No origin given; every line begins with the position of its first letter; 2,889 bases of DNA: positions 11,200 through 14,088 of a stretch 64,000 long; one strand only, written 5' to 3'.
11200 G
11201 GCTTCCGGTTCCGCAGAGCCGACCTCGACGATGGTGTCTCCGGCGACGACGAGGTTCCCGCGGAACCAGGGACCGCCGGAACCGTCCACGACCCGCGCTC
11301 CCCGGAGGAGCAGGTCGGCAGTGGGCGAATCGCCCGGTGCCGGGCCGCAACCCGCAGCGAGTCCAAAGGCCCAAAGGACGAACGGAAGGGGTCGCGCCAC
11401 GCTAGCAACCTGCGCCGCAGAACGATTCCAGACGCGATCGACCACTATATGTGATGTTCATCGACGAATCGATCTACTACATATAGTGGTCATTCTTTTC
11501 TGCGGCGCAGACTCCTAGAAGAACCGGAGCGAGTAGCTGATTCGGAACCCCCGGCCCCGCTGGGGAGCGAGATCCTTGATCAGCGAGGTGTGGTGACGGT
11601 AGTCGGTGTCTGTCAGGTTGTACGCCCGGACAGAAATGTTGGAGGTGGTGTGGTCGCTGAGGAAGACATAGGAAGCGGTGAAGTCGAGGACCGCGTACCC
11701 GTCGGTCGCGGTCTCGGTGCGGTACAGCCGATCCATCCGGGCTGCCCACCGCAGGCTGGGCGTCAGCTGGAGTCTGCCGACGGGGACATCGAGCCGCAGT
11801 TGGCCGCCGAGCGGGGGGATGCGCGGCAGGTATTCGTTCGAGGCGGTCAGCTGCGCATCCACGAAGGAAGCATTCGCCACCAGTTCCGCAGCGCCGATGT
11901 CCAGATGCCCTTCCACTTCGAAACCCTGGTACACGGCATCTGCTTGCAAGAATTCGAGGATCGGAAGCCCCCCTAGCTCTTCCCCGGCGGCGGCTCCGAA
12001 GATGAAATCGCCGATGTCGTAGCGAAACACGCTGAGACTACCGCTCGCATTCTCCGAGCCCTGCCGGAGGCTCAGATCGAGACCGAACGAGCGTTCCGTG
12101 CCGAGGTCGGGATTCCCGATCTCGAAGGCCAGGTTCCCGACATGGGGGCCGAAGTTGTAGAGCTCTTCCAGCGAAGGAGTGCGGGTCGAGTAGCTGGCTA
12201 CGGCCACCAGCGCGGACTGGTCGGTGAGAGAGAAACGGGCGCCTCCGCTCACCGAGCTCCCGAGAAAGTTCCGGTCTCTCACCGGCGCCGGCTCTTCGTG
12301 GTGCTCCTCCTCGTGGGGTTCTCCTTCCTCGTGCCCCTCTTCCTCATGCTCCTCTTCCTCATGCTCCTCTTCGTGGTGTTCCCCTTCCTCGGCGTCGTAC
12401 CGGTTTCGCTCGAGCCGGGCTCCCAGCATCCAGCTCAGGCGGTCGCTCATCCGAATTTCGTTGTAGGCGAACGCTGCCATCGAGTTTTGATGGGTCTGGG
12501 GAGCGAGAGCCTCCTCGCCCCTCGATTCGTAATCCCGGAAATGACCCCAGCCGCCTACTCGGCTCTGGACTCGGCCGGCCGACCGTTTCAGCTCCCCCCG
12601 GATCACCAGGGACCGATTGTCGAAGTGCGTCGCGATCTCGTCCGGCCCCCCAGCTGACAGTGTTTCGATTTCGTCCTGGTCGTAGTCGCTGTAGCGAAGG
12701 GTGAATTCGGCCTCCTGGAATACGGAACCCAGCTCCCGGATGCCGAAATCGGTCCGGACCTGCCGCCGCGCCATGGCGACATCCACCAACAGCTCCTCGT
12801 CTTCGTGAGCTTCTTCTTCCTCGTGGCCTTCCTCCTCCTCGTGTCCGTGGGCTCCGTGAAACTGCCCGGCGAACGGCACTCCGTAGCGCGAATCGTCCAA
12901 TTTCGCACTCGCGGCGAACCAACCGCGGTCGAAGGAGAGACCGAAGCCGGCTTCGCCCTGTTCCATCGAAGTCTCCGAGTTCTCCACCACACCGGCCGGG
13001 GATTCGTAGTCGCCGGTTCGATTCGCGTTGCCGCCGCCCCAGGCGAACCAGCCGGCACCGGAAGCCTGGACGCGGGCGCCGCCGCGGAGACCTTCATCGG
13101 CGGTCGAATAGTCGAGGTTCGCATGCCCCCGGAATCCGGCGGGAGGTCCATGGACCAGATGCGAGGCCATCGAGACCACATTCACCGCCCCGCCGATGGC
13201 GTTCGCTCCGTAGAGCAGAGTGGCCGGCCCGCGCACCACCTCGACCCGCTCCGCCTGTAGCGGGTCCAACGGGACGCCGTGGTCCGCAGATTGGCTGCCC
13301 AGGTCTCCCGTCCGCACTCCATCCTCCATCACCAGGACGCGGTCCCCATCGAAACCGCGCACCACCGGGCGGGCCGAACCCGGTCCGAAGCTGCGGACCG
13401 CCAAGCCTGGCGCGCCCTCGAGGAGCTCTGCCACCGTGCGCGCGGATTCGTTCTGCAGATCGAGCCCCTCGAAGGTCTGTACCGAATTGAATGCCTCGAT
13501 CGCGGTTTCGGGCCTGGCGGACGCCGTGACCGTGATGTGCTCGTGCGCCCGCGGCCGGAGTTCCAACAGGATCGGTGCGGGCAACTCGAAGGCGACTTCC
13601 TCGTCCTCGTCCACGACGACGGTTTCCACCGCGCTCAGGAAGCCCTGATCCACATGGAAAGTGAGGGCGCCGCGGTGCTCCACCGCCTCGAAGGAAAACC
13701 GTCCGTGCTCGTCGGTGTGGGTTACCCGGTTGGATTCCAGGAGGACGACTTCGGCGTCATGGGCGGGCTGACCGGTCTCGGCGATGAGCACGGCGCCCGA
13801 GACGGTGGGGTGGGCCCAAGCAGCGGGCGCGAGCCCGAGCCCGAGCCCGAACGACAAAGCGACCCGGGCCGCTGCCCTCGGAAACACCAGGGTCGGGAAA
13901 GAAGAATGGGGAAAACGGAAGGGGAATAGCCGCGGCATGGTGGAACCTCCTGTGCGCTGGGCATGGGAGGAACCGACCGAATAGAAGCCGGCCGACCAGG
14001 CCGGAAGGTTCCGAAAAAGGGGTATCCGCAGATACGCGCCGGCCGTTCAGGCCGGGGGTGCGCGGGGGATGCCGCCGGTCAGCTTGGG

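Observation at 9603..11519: D-aminoacylase-like lipoprotein gene bracketed by inverted copies of a ~57-bp MITE-A element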

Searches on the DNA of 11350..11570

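Call 32: search_rna_families(source=window, start=11350, end=11570, threshold=evalue, max_evalue=1)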
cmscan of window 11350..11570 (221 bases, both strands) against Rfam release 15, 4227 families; matches with E-value up to 1: 0.
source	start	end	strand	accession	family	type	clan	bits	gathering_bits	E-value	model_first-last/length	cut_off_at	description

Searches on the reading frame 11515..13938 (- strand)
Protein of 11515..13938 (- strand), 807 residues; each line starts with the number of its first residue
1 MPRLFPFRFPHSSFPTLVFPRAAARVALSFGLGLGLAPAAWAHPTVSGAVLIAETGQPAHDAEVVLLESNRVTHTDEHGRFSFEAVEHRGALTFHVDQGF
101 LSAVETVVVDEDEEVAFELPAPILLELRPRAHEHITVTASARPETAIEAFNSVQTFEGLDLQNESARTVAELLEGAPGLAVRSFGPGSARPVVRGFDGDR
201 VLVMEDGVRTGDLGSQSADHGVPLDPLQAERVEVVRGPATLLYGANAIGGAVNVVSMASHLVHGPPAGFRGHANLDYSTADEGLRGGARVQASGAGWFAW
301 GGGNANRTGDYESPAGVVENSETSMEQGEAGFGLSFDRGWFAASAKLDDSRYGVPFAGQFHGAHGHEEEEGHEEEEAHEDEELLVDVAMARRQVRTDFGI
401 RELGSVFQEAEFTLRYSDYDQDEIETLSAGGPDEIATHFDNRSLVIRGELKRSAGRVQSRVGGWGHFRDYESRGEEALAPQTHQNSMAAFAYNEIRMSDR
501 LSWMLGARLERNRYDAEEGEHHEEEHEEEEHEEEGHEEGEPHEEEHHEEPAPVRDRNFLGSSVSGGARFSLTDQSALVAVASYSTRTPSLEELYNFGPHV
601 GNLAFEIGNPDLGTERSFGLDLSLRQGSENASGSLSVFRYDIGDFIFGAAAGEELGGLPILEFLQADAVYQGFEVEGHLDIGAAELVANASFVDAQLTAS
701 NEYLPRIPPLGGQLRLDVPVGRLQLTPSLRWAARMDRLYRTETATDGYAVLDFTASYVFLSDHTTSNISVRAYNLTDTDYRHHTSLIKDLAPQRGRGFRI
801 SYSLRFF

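Call 7: search_protein_families(library=pfam, proteins=[window:11515-13938:-])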
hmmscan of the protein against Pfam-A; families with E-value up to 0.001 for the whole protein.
window:11515-13938:- (807 aa): 4 families
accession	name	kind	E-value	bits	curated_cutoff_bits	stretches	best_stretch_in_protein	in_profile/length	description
PF00593.30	TonB_dep_Rec_b-barrel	-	6.8e-32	112.3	27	1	320-775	55-436/436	TonB dependent receptor-like, beta-barrel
PF07715.20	Plug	-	1.6e-22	80.5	23.9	1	149-251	5-107/107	TonB-dependent Receptor Plug Domain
PF13620.12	CarboxypepD_reg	-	1.8e-07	31.9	32.3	1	45-117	1-79/82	Carboxypeptidase regulatory-like domain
PF13715.12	CarbopepD_reg_2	-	2.3e-05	24.8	32.2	1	46-119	1-76/88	CarboxypepD_reg-like domain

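Call 73: search_protein_families(library=ncbifam, proteins=[window:11518-13938:-], max_evalue=0.00001)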
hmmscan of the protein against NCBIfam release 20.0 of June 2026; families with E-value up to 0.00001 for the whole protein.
window:11518-13938:- (807 aa): 23 families
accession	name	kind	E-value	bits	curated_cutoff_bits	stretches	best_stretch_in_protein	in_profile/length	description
NF038289.1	Zn_piracy_ZnuD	exception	5e-57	194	950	2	132-518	30-431/685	zinc piracy TonB-dependent receptor ZnuD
TIGR01785.1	TonB-hemin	subfamily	2e-46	158.8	316.85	2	133-333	2-207/677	TonB-dependent heme/hemoglobin receptor family protein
TIGR01786.1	TonB-hemlactrns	subfamily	6.9e-46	156.9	323.75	2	479-806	385-719/719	TonB-dependent hemoglobin/transferrin/lactoferrin family receptor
TIGR01779.1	TonB-B12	equivalog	1.8e-32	112.7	599.7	2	131-289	27-188/614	TonB-dependent vitamin B12 receptor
TIGR01783.1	TonB-siderophor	subfamily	9.2e-24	84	223.5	2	152-256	5-107/649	TonB-dependent siderophore receptor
NF007926.1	PRK10641.1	equivalog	1.2e-18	67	836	1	132-265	27-162/617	TonB-dependent vitamin B12 receptor BtuB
NF010010.0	PRK13483.1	equivalog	1.7e-15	56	927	1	130-256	31-162/660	ligand-gated channel protein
NF053590.1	TonB_dep_TOL0244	equivalog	2.8e-14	52.7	645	1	135-334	13-208/604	TOL_0244 family TonB-dependent receptor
NF010038.0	PRK13513.1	equivalog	2.2e-11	43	942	1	132-257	35-165/659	ligand-gated channel protein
NF007478.2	PRK10064.1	equivalog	7.6e-11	41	745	1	131-256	29-157/663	catecholate siderophore receptor CirA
TIGR01778.1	TonB-copper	equivalog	1.9e-09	36.8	472.45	0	575-785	395-607/637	TonB-dependent copper receptor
NF010012.0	PRK13486.1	equivalog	1.9e-09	36.5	924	1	132-256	25-157/696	TonB-dependent receptor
NF010011.0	PRK13484.1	equivalog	2.5e-09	36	1197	1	132-256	30-158/682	IreA family TonB-dependent siderophore receptor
NF050067.1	TonBEntbctnRecCfrA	equivalog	2.7e-09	35.9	1200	1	135-256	29-157/698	TonB-dependent ferric enterobactin receptor CfrA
NF052649.1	TonRcptRhtA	equivalog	5.6e-09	34.7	1100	1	133-257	42-165/744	TonB-dependent siderophore receptor RhtA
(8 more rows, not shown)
